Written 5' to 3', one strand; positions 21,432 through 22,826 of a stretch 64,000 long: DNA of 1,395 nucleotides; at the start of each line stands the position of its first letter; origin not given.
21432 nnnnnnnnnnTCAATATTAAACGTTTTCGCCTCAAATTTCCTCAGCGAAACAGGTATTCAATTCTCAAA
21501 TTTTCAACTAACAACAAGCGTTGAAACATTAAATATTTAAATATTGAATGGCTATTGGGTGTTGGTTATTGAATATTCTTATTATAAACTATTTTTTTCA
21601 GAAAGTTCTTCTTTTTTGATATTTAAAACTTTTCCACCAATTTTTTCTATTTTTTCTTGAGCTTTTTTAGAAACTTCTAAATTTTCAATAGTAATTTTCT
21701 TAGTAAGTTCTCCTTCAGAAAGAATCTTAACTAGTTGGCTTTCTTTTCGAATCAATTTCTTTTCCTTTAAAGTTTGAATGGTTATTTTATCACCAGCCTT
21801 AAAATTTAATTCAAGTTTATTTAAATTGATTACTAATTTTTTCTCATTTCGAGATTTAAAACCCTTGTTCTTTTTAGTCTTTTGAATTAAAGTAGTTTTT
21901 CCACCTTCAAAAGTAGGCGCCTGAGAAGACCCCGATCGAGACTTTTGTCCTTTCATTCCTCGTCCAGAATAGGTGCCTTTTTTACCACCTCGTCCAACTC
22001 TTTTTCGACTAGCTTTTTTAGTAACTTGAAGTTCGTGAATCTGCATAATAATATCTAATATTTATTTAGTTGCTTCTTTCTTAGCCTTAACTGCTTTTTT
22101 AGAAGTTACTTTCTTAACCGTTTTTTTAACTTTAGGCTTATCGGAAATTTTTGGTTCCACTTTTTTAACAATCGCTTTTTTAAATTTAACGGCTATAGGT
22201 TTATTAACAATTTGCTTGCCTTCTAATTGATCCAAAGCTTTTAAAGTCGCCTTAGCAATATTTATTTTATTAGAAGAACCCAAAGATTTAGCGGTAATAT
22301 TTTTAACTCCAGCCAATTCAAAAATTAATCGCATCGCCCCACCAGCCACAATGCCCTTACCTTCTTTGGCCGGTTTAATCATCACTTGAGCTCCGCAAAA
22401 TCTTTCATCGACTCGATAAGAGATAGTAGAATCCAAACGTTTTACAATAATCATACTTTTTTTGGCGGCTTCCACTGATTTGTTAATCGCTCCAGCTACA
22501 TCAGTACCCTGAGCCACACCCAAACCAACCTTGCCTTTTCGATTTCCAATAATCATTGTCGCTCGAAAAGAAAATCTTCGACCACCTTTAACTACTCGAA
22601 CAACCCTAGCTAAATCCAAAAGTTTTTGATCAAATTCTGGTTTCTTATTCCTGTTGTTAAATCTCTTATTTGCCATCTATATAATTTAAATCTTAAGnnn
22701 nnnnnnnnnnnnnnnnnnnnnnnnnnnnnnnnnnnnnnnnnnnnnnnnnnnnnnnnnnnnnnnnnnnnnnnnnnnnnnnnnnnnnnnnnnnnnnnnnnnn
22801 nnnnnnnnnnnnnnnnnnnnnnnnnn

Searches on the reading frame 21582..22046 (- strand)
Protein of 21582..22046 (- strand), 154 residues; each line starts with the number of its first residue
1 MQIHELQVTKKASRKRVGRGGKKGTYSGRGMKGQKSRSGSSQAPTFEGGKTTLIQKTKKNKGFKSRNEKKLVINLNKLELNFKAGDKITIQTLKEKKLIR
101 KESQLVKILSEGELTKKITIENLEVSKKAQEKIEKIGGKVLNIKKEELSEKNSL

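Call 60: search_protein_families(library=pfam, proteins=[window:21582-22046:-], max_evalue=0.001)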
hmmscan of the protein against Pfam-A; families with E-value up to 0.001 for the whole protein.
window:21582-22046:- (154 aa): 1 family
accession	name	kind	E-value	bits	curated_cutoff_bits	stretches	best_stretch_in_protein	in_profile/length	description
PF00828.25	Ribosomal_L27A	-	7.8e-17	61.9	21.5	1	72-140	1-71/72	Ribosomal proteins 50S-L15, 50S-L18e, 60S-L27A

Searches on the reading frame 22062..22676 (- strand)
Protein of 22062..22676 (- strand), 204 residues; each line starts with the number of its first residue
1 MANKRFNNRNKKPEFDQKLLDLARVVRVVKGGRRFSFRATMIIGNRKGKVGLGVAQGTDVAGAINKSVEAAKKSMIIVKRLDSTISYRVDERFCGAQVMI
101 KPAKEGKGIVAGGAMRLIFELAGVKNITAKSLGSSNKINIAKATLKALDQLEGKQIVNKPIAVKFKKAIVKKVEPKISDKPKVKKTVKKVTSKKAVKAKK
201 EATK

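Call 60: search_protein_families(library=pfam, proteins=[window:22062-22676:-], max_evalue=0.001)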
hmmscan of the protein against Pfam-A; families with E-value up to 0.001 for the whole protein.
window:22062-22676:- (204 aa): 2 families
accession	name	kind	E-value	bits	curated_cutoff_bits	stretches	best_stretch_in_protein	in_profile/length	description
PF03719.21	Ribosomal_S5_C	-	5.5e-24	83.9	21.5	1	92-154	2-64/71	Ribosomal protein S5, C-terminal domain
PF00333.26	Ribosomal_S5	-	8.7e-21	74.2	27.1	1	15-78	1-64/65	Ribosomal protein S5, N-terminal domain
